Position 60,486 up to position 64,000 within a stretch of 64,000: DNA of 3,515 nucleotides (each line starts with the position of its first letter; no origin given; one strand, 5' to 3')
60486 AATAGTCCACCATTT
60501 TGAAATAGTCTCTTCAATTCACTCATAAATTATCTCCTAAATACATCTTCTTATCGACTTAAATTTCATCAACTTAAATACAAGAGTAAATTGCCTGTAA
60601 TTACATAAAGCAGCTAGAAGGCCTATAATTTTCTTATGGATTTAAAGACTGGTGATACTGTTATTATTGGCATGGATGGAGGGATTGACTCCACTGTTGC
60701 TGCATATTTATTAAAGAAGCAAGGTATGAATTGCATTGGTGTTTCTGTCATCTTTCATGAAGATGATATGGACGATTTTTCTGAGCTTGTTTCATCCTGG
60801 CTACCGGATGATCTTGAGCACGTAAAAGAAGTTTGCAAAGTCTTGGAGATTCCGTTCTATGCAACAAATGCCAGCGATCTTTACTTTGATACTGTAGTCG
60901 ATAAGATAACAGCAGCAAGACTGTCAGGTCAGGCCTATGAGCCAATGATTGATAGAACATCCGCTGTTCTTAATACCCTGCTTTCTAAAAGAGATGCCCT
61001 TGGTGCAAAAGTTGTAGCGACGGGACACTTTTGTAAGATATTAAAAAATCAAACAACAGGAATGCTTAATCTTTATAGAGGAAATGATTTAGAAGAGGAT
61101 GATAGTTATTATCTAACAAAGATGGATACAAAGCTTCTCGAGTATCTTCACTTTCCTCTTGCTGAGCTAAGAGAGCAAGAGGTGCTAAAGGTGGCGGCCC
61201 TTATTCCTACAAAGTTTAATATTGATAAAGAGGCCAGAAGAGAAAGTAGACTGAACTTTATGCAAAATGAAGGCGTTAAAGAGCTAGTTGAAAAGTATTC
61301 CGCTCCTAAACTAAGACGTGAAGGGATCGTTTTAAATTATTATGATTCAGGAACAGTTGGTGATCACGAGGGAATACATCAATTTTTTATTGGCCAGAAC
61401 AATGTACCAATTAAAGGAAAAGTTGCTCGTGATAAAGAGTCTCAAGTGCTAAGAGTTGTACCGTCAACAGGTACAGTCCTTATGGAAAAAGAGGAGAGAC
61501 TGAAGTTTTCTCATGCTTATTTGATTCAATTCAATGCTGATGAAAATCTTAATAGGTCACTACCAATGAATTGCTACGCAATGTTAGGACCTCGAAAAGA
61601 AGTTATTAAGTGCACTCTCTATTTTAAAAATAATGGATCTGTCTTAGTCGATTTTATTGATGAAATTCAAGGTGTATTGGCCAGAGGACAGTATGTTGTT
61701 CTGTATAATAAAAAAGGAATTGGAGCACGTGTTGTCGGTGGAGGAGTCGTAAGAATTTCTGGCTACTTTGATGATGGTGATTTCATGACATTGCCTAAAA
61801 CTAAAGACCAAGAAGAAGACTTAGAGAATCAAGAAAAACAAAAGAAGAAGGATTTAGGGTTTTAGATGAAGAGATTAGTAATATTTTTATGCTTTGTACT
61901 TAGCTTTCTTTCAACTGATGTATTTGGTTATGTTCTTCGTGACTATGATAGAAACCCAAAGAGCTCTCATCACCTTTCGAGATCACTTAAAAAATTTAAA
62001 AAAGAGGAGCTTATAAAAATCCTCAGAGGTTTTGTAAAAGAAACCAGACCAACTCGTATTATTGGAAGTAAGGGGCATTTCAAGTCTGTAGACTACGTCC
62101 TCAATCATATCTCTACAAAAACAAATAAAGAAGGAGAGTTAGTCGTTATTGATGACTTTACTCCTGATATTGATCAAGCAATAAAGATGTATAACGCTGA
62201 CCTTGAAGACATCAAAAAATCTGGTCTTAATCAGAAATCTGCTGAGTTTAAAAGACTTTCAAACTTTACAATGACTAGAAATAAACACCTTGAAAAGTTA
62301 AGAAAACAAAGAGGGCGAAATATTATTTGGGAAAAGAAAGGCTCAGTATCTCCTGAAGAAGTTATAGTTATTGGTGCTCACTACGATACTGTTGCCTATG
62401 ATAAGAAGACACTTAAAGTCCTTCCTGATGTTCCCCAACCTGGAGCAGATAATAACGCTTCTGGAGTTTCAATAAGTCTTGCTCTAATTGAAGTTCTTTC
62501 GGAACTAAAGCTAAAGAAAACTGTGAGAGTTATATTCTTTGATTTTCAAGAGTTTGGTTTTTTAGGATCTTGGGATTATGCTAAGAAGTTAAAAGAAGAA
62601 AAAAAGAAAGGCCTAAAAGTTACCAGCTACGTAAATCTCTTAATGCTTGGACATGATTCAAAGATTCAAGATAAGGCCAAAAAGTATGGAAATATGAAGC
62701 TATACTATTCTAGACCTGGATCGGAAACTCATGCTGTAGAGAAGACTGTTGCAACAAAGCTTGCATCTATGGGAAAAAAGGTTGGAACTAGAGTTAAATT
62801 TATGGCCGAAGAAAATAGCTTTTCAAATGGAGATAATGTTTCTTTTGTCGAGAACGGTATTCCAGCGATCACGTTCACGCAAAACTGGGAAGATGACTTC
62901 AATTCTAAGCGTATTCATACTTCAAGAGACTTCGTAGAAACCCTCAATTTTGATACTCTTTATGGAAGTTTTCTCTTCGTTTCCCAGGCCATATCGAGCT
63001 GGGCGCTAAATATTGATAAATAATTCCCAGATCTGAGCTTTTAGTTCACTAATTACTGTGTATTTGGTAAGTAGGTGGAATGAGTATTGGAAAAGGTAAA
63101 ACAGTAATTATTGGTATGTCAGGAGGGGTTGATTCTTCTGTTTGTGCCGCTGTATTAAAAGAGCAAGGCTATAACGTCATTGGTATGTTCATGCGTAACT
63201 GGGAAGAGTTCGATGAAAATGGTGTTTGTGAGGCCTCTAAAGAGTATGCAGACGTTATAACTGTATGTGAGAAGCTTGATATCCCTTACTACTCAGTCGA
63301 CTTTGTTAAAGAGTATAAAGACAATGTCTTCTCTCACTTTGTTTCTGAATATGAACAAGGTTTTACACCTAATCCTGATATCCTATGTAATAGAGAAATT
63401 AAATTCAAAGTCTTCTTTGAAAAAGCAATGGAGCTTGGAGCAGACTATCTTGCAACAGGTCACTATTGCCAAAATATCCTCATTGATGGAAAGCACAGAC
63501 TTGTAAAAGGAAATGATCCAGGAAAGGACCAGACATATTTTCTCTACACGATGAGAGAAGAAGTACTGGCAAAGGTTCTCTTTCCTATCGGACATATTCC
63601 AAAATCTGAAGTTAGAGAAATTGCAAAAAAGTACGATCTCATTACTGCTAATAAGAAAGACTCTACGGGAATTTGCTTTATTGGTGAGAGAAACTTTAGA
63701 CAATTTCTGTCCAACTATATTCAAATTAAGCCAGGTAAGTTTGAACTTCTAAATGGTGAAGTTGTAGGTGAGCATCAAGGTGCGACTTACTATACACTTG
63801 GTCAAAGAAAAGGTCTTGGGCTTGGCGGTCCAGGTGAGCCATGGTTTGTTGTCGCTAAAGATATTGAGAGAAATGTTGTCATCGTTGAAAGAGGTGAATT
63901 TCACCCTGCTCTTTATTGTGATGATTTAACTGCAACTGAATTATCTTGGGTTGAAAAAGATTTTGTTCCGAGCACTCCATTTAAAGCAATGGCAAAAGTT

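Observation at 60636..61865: Full-length MnmA paralogue with both catalytic cysteines lost, two genes upstream of intact mnmA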

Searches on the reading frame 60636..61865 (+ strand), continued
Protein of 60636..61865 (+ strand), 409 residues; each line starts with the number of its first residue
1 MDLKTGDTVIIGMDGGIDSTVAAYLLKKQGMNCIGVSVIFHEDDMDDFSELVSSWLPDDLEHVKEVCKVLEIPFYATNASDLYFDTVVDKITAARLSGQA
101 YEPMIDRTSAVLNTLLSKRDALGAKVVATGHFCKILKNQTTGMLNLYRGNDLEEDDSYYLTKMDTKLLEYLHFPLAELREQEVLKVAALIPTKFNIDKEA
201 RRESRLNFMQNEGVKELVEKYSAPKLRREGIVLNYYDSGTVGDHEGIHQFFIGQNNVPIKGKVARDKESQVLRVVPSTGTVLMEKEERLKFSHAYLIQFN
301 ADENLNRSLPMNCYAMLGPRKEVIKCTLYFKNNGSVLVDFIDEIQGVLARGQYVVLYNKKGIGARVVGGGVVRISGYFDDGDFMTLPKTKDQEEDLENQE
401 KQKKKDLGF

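Call 46: find_related_loci(query=A3, collection=metagenome_contigs, flank=8000)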
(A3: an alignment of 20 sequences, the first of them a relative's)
Query A3 (445 aa) in metagenome_contigs; peptide patterns used: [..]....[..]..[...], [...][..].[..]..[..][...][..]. (x = any residue, [..] = any of these).
600 stretches matched a pattern (row limit reached: there are more); 587 encode a relative of the query (tblastn E <= 1e-3); the best 80 are kept; 80 distinct loci.
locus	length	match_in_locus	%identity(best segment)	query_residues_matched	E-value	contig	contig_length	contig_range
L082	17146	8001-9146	30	16-431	1e-65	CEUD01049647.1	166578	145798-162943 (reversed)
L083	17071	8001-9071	33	16-407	1e-60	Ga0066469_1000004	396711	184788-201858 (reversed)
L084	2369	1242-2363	30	16-409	1e-60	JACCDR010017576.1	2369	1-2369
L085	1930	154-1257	31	1-409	9e-58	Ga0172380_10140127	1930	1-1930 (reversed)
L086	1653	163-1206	30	13-395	3e-50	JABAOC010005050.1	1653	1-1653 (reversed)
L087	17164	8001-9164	29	16-409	3e-48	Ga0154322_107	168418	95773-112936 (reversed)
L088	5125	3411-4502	30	12-409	4e-48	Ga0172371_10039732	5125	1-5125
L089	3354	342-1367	29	14-395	6e-47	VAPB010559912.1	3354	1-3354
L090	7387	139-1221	28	9-409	7e-46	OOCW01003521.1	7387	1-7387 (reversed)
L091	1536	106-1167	29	15-409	5e-46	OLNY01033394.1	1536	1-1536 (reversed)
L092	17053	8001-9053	30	15-409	1e-44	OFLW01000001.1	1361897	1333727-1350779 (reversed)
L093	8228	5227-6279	30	15-409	7e-44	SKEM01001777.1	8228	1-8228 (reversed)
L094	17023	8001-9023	30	15-395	1e-43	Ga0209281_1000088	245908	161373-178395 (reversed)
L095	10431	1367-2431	29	14-411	3e-43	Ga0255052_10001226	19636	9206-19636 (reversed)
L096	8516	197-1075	35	15-289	1e-42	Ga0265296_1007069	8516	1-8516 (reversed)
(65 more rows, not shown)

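Call 51: search_protein_families(library=pfam, proteins=[L083:15091-16248:+, L083:11982-12449:+], max_evalue=0.001)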
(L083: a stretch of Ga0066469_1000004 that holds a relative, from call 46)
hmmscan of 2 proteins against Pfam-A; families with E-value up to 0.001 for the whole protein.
L083:15091-16248:+ (385 aa): 3 families
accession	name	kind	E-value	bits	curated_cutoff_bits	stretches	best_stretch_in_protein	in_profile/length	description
PF25487.1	ETR1_N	-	1.2e-28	99.6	27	1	23-116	2-96/97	Ethylene receptor 1-like, N-terminal domain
PF02518.31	HATPase_c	-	6.9e-28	97.7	26.4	1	275-381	3-109/111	Histidine kinase-, DNA gyrase B-, and HSP90-like ATPase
PF00512.31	HisKA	-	3.7e-15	56.2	26.9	1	155-228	1-66/66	His Kinase A (phospho-acceptor) domain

L083:11982-12449:+ (155 aa): 0 families

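Call 52: find_encoding_contigs(protein=P0001, flank=3000, max_places=8)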
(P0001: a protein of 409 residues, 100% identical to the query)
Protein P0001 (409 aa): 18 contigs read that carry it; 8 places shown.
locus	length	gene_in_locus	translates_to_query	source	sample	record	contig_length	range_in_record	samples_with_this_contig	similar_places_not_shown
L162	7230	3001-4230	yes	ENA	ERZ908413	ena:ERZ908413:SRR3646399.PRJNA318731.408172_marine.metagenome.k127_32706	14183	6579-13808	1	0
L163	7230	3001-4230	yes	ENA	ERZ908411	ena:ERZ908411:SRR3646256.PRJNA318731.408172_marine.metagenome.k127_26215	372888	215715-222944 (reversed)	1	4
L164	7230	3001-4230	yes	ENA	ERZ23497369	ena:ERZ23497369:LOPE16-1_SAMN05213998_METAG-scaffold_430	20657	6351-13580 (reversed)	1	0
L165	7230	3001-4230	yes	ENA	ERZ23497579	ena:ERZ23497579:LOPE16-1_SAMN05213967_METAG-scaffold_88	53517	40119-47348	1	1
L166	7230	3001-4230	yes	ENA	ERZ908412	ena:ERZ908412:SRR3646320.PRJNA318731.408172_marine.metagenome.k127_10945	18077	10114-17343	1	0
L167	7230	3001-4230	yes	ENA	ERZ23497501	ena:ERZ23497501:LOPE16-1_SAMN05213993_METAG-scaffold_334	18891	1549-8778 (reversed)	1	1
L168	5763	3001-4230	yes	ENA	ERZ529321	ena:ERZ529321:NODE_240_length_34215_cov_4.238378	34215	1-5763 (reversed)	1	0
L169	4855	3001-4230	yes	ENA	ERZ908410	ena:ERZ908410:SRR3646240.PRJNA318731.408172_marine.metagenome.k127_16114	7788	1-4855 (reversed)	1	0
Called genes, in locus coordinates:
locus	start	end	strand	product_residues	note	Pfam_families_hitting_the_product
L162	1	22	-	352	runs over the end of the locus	PF13692:Glyco_trans_1_4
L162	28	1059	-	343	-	PF02541:Ppx-GppA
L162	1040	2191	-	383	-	PF00145:DNA_methylase, PF09445:Methyltransf_15 (weak)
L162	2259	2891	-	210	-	-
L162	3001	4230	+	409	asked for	PF03054:tRNA_Me_trans, PF20258:tRNA_Me_trans_C (weak)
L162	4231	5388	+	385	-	PF04389:Peptidase_M28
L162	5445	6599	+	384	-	PF02540:NAD_synthase (faint), PF03054:tRNA_Me_trans, PF20259:tRNA_Me_trans_M, PF20258:tRNA_Me_trans_C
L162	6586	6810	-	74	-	-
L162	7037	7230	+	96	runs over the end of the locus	-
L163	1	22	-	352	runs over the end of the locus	PF13692:Glyco_trans_1_4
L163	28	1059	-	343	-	PF02541:Ppx-GppA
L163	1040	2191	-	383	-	PF00145:DNA_methylase, PF09445:Methyltransf_15 (weak)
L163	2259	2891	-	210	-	-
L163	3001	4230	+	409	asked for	PF03054:tRNA_Me_trans, PF20258:tRNA_Me_trans_C (weak)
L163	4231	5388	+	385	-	PF04389:Peptidase_M28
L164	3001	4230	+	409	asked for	PF03054:tRNA_Me_trans, PF20258:tRNA_Me_trans_C (weak)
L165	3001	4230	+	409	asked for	PF03054:tRNA_Me_trans, PF20258:tRNA_Me_trans_C (weak)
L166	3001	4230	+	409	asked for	PF03054:tRNA_Me_trans, PF20258:tRNA_Me_trans_C (weak)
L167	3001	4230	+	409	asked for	PF03054:tRNA_Me_trans, PF20258:tRNA_Me_trans_C (weak)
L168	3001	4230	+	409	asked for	PF03054:tRNA_Me_trans, PF20258:tRNA_Me_trans_C (weak)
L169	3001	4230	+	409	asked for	PF03054:tRNA_Me_trans, PF20258:tRNA_Me_trans_C (weak)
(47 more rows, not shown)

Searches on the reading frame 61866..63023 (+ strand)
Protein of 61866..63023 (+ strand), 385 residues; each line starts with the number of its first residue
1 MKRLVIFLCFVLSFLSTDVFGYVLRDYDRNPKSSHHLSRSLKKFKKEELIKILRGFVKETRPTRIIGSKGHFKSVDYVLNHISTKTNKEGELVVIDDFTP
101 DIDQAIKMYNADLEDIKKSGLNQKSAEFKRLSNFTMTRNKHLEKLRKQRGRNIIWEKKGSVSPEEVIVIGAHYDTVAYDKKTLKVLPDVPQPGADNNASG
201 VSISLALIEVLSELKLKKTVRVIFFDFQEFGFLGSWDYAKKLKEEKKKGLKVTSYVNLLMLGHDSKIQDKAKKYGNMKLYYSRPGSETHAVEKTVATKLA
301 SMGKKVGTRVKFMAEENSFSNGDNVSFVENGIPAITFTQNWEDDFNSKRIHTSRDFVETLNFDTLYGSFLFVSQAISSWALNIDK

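Call 4: search_protein_families(library=pfam, proteins=[window:61866-63023:+], max_evalue=0.01)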
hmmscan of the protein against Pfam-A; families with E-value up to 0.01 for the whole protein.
window:61866-63023:+ (385 aa): 1 family
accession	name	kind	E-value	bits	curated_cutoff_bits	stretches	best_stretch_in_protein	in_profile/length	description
PF04389.22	Peptidase_M28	-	3.6e-28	99.1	21.3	1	152-365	1-182/193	Peptidase family M28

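Call 5: search_protein_families(library=ncbifam, proteins=[window:61866-63023:+], max_evalue=0.01)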
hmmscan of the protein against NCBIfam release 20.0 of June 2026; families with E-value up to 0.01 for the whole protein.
window:61866-63023:+ (385 aa): 2 families
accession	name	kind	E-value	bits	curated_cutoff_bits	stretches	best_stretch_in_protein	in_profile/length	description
NF007568.0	PRK10199.1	equivalog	4.6e-10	39.3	298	1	126-259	75-207/346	aminopeptidase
NF045908.1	AminopepLapALeg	equivalog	6.2e-10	38.5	600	1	166-365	206-379/396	aminopeptidase LapA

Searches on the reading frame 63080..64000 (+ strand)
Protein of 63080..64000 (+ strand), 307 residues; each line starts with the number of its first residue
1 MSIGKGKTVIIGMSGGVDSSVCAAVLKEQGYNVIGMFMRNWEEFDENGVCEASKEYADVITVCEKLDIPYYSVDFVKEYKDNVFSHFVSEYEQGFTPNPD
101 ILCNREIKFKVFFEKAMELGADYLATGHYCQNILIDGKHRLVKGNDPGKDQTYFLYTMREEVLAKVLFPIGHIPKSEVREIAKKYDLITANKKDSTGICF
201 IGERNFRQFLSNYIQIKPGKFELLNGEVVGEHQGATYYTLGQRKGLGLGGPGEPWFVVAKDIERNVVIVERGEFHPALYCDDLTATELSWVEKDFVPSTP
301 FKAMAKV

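Call 4: search_protein_families(library=pfam, proteins=[window:63080-64000:+], max_evalue=0.01)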
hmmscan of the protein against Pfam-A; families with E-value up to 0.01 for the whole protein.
window:63080-64000:+ (307 aa): 6 families
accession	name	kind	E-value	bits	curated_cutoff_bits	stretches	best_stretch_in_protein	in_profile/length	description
PF03054.22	tRNA_Me_trans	-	1.4e-78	263.6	20.6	1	8-202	2-201/202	tRNA methyl transferase HUP domain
PF20259.3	tRNA_Me_trans_M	-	5.5e-22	77.5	27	1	208-269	2-64/66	tRNA methyl transferase PRC-barrel domain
PF02540.23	NAD_synthase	-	4.1e-06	26.6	21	1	7-86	19-91/242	NAD synthase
PF01171.26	ATP_bind_3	-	3.3e-05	24.1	27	1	9-187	2-161/182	PP-loop family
PF06508.19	QueC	-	0.00019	21.5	22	1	9-39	2-32/210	Queuosine biosynthesis protein QueC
PF00764.25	Arginosuc_synth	-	0.00062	20.3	27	1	9-79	2-69/162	Arginosuccinate synthase N-terminal HUP domain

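Call 5: search_protein_families(library=ncbifam, proteins=[window:63080-64000:+], max_evalue=0.01)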
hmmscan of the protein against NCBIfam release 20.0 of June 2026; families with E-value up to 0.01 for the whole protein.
window:63080-64000:+ (307 aa): 19 families
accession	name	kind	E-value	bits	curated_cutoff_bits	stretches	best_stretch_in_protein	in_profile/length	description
NF001138.1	PRK00143.1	equivalog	1e-118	396.2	284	1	9-307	2-296/345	tRNA 2-thiouridine(34) synthase MnmA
TIGR00420.1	trmU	equivalog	1.2e-108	363.2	236.95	1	7-295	1-290/351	tRNA 2-thiouridine(34) synthase MnmA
NF011258.0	PRK14664.1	equivalog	6.1e-59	199.9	680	1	6-271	5-263/362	tRNA 2-thiouridine(34) synthase MnmA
NF011259.0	PRK14665.1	equivalog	5.7e-53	180.1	364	1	5-249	4-255/360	tRNA 2-thiouridine(34) synthase MnmA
NF010587.0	PRK13980.1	equivalog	1.1e-07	31.4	255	1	7-87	32-105/267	NAD+ synthase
NF003385.0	PRK04527.1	equivalog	1.1e-06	27.5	603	1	7-127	4-117/401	argininosuccinate synthase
TIGR02432.1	lysidine_TilS_N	equivalog_domain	1.2e-06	28.6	93.6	1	9-187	2-165/189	tRNA lysidine(34) synthetase TilS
TIGR00552.1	nadE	equivalog_domain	2.3e-06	27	63.65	1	7-75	23-86/251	NAD(+) synthase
TIGR00884.1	guaA_Cterm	equivalog_domain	2.8e-05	23.6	338.75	1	7-185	17-176/310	glutamine-hydrolyzing GMP synthase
NF002048.0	PRK00876.1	subfamily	3.5e-05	22.8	313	1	7-95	38-128/330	NAD(+) synthase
TIGR00268.2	TIGR00268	equivalog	6.1e-05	22.4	150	0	5-52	12-60/259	ATP-dependent sacrificial sulfur transferase LarE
NF000848.1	PRK00074.1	equivalog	0.00011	20.9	400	1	6-187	213-380/512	glutamine-hydrolyzing GMP synthase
TIGR00364.1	TIGR00364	equivalog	0.00041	20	150.3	1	10-74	2-58/201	7-cyano-7-deazaguanine synthase QueC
NF049949.1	tRNAsynTtuAPyrococ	equivalog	0.0005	19.3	450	1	6-74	47-109/292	tRNA-5-methyluridine(54) 2-sulfurtransferase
TIGR00032.1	argG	equivalog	0.0011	18.4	268.2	1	9-38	2-31/394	argininosuccinate synthase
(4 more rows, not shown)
